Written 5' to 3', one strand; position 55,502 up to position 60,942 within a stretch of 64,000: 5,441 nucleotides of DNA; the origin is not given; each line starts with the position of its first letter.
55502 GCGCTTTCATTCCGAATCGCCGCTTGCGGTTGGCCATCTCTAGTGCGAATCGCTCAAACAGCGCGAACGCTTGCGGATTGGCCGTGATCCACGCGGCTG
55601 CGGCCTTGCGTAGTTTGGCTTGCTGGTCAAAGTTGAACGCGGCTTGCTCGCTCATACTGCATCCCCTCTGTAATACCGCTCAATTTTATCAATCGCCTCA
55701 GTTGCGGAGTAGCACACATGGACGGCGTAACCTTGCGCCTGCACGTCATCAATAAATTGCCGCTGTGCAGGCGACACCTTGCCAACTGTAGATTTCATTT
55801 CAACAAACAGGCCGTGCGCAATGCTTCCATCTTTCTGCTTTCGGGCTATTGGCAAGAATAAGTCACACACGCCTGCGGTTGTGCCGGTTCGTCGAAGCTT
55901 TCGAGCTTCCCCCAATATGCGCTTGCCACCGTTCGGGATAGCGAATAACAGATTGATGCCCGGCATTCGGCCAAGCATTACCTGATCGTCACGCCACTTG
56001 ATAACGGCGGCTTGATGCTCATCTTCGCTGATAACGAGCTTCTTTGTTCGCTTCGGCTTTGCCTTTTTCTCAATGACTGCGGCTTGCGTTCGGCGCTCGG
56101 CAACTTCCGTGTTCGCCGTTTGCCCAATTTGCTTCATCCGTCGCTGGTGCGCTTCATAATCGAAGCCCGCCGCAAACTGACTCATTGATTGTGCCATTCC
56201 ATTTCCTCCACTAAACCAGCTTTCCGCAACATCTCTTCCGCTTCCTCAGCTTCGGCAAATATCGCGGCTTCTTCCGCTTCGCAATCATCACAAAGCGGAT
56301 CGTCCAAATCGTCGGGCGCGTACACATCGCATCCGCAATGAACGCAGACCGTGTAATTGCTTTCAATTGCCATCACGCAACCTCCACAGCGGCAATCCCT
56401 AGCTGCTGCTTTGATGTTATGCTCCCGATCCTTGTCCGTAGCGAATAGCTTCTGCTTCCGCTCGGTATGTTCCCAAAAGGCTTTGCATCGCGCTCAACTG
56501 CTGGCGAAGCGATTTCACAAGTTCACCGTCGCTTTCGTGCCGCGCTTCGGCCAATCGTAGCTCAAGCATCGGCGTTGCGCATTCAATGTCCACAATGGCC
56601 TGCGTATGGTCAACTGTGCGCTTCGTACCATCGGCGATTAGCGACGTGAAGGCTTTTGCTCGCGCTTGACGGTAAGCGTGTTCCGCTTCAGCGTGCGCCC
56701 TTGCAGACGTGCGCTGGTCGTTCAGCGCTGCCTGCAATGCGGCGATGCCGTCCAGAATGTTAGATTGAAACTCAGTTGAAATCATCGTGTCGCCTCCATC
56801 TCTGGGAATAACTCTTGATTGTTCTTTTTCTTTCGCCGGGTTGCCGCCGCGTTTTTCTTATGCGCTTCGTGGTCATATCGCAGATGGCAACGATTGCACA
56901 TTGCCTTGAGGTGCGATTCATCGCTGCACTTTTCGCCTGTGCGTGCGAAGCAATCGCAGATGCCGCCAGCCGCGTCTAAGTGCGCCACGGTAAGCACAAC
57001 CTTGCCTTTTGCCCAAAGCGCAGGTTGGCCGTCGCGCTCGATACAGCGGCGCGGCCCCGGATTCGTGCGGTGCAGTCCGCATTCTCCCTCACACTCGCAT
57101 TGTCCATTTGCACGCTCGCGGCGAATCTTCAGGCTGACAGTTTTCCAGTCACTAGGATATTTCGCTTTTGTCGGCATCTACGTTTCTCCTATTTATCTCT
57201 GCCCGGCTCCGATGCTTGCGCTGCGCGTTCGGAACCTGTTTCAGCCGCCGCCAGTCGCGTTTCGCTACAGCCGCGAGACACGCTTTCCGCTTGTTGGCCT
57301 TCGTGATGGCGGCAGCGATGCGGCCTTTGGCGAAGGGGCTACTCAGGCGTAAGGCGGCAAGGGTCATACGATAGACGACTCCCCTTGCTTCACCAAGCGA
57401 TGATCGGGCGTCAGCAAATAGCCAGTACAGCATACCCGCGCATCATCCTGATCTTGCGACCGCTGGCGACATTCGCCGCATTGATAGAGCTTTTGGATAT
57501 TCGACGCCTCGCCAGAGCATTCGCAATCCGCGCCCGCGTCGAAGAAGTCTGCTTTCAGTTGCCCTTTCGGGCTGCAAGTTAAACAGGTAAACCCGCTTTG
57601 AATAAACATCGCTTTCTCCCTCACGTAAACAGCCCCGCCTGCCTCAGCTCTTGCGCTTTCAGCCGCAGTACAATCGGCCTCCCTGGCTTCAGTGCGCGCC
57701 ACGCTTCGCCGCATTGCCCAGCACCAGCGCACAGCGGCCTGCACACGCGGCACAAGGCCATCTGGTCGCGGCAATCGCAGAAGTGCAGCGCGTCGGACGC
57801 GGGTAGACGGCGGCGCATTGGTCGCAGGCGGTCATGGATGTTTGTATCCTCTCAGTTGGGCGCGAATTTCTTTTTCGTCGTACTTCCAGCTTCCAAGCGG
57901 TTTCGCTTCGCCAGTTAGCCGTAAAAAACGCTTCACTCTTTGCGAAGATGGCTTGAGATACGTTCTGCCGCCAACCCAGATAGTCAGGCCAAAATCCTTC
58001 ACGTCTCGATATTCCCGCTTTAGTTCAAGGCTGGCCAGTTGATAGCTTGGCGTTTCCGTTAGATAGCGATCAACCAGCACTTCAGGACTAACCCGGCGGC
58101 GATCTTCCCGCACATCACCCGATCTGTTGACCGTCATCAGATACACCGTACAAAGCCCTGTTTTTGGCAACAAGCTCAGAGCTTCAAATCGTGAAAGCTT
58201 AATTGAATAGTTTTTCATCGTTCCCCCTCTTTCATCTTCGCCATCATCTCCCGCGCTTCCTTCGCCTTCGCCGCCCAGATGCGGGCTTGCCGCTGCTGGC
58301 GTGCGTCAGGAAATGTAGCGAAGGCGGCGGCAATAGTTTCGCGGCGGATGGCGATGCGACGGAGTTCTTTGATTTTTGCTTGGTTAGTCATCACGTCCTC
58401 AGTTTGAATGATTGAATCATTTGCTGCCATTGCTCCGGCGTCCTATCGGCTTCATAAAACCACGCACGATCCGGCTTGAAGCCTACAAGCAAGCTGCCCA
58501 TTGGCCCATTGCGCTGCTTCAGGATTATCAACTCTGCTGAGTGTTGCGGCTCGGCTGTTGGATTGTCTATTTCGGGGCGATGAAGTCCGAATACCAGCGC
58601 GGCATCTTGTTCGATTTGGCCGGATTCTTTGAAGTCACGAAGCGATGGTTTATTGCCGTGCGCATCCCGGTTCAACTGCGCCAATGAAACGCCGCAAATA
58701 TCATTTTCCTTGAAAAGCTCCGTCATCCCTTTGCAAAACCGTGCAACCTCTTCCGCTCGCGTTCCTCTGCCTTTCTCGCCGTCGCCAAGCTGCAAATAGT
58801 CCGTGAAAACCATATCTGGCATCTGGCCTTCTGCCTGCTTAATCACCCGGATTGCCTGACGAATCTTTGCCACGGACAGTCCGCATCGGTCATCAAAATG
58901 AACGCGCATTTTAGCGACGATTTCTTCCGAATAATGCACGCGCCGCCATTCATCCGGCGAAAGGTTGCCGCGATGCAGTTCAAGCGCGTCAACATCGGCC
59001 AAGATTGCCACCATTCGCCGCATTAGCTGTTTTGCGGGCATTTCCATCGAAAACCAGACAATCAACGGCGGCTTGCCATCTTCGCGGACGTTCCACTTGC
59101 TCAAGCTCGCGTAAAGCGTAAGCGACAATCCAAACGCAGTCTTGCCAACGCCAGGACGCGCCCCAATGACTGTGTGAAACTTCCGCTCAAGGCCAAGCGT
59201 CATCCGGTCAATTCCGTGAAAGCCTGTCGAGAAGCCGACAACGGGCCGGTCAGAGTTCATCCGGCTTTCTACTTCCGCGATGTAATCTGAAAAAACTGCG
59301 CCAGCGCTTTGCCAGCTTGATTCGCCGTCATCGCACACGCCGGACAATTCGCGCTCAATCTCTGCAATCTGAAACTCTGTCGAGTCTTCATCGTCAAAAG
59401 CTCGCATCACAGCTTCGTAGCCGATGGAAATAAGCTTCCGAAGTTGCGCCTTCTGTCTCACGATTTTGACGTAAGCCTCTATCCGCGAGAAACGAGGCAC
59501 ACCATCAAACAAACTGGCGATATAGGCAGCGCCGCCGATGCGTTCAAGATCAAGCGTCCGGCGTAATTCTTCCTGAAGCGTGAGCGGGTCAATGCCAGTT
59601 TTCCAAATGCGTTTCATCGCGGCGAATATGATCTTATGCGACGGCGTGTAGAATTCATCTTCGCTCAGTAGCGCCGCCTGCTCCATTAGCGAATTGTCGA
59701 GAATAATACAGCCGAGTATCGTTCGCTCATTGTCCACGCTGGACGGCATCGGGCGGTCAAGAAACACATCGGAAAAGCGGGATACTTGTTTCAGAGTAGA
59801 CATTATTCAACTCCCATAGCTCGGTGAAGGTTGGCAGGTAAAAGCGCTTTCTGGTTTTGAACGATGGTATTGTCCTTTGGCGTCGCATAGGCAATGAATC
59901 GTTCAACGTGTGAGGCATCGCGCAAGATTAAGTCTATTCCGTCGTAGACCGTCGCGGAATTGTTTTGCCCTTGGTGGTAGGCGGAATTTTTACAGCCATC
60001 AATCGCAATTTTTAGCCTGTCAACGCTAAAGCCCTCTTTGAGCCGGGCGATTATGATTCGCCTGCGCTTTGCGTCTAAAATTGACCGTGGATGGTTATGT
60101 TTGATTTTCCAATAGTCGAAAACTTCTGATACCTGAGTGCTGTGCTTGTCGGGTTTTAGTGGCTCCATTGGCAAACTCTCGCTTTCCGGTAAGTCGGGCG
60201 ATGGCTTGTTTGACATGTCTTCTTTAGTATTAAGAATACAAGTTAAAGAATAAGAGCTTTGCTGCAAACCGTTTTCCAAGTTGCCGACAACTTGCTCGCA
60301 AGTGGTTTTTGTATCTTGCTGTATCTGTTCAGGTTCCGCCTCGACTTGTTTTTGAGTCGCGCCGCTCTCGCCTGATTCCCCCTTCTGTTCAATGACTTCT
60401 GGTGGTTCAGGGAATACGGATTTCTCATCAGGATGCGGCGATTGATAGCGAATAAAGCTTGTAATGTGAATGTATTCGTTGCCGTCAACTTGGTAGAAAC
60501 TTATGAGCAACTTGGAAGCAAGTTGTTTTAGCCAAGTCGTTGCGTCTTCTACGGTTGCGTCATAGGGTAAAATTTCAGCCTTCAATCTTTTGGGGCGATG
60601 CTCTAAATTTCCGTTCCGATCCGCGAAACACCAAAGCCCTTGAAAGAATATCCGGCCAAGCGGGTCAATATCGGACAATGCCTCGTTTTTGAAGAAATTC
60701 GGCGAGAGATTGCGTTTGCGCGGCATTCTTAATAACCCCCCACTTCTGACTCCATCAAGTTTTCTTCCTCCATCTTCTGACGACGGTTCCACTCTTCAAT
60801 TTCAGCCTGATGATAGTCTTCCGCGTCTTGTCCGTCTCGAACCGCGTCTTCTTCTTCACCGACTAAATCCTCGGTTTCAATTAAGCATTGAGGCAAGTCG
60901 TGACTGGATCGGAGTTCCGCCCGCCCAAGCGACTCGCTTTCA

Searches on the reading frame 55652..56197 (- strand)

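Call 31: search_protein_families(library=pfam, proteins=[window:55652-56197:-], max_evalue=0.01)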
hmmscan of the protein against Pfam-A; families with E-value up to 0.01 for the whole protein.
window:55652-56197:- (181 aa): 1 family
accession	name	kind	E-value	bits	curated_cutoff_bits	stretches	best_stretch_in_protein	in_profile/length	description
PF08774.17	VRR_NUC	-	3.4e-11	43.7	23.8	1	104-165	52-115/116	VRR-NUC domain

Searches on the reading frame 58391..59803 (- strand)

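Call 32: search_protein_families(library=pfam, proteins=[window:58391-59803:-], max_evalue=0.01)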
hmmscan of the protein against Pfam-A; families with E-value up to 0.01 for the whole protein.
window:58391-59803:- (470 aa): 3 families
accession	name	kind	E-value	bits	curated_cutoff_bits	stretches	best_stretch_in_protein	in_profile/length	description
PF03796.21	DnaB_C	-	1.2e-58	198.9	27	1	190-449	1-253/255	DnaB-like helicase C terminal domain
PF00772.26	DnaB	-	5.2e-24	84.7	23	1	19-117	2-103/103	DnaB-like helicase N terminal domain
PF13481.12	AAA_25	-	1.8e-07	31.4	27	1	206-363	31-176/195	AAA domain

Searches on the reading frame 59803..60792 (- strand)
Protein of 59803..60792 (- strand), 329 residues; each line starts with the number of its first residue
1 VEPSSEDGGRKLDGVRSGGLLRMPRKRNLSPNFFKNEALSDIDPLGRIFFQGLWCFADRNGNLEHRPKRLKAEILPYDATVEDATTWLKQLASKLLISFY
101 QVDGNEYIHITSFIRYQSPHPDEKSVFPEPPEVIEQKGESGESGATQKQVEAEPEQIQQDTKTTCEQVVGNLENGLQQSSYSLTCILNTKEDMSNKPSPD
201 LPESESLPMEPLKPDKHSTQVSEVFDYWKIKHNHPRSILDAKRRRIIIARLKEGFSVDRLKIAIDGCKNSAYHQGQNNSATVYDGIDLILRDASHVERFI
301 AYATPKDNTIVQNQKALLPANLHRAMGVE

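Call 32: search_protein_families(library=pfam, proteins=[window:59803-60792:-], max_evalue=0.01)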
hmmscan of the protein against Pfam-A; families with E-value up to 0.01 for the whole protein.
window:59803-60792:- (329 aa): 0 families

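Call 46: search_protein_families(library=phrogs, proteins=[window:59803-60792:-], max_evalue=0.001)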
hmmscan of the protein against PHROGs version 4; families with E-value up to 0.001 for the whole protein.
window:59803-60792:- (329 aa): 11 families
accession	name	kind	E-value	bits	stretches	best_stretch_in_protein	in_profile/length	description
phrog_16167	-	DNA, RNA and nucleotide metabolism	9.7e-59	200.6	1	23-305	1-271/315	replication initiation protein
phrog_17247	-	unknown function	1.9e-27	97.3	1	23-174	1-141/295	-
phrog_12556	-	DNA, RNA and nucleotide metabolism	3e-26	93.7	1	23-125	1-101/347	replication initiation protein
phrog_1408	-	DNA, RNA and nucleotide metabolism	1.8e-19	71.4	1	23-164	1-147/302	replication initiation protein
phrog_2149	-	DNA, RNA and nucleotide metabolism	2.2e-18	68.1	1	24-204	1-187/289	replication initiation protein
phrog_21472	-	unknown function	1.3e-12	48.9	1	134-303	94-253/299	-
phrog_18020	-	DNA, RNA and nucleotide metabolism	4.7e-11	44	1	199-310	114-226/248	replication initiation O-like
phrog_5810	-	DNA, RNA and nucleotide metabolism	4.8e-10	40.5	1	41-235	14-188/268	replication initiation protein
phrog_8130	-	unknown function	3.1e-07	30.8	1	17-83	5-71/434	-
phrog_1163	-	unknown function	0.00021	22.1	1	147-266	120-219/273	-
phrog_270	-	DNA, RNA and nucleotide metabolism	0.0003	21.3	1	37-162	38-162/383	replication initiation protein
